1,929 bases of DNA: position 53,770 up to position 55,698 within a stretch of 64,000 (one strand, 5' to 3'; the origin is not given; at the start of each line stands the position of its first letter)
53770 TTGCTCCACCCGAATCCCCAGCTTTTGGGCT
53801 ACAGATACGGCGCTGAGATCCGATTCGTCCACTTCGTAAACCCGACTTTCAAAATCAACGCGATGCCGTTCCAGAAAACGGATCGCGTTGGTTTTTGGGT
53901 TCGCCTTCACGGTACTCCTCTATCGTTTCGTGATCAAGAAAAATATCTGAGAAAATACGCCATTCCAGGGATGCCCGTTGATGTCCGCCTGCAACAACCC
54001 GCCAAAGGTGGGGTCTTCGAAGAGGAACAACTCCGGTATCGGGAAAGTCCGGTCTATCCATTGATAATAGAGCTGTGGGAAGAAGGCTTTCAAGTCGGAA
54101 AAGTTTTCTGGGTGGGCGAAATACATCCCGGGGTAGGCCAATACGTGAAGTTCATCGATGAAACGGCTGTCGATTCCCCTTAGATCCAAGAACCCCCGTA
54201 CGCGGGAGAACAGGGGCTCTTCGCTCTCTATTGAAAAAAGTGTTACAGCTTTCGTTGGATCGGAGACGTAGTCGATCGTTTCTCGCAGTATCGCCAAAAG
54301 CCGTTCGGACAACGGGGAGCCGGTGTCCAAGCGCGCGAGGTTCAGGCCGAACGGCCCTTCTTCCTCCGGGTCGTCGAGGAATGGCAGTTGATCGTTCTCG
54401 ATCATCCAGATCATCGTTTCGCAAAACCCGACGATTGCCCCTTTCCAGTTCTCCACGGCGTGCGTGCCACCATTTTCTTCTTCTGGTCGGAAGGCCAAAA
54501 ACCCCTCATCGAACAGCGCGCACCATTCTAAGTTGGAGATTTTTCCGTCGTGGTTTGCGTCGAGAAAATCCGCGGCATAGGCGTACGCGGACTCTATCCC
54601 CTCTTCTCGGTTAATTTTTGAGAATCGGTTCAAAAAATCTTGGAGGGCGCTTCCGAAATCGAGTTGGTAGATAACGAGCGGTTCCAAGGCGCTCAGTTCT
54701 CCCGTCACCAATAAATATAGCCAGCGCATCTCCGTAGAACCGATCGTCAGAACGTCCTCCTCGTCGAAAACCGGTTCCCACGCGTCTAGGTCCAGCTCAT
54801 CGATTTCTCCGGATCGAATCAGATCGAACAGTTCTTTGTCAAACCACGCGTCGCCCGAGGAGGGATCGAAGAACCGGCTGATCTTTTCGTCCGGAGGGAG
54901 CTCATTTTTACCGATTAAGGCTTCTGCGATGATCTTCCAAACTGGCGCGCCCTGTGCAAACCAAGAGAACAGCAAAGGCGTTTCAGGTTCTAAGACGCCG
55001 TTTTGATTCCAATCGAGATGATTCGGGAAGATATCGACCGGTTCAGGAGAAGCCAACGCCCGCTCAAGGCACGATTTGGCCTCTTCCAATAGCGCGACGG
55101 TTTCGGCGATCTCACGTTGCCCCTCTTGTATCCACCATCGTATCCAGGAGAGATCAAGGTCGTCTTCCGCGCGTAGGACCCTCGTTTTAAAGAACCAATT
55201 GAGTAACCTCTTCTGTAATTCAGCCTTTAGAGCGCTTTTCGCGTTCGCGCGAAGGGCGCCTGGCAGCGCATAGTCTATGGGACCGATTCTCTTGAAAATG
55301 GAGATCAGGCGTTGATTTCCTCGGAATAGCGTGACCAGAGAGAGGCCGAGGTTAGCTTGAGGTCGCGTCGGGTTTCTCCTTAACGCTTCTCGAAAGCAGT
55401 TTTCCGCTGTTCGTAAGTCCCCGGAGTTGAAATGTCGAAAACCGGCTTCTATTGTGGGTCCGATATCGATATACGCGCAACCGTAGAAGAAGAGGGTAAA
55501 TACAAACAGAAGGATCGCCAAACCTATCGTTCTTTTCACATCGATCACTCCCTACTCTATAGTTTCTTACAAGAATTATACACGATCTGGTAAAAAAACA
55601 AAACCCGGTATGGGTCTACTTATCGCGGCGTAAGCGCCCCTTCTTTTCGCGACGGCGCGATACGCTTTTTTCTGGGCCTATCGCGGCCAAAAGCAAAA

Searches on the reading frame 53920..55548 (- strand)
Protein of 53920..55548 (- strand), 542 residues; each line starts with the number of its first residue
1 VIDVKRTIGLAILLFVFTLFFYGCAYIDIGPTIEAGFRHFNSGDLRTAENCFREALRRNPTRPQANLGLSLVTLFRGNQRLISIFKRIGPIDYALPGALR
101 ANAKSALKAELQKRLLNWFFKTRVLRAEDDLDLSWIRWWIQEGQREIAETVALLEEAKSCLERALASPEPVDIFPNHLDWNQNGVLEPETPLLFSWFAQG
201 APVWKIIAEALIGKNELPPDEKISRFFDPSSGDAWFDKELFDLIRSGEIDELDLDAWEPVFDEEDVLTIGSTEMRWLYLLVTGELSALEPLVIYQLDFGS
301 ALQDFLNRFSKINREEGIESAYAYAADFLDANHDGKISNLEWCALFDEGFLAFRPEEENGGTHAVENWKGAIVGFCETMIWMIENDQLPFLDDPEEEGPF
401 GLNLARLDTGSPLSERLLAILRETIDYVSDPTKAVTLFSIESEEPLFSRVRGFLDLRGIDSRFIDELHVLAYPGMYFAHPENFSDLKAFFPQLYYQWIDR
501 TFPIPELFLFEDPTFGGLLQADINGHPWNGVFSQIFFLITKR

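Call 9: search_protein_families(library=pfam, proteins=[window:53920-55548:-], max_evalue=0.001)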
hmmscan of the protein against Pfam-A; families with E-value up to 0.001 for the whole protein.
window:53920-55548:- (542 aa): 1 family
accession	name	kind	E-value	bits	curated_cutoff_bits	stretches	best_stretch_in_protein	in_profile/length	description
PF07719.23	TPR_2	-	0.00018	21.8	27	0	36-61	8-33/34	Tetratricopeptide repeat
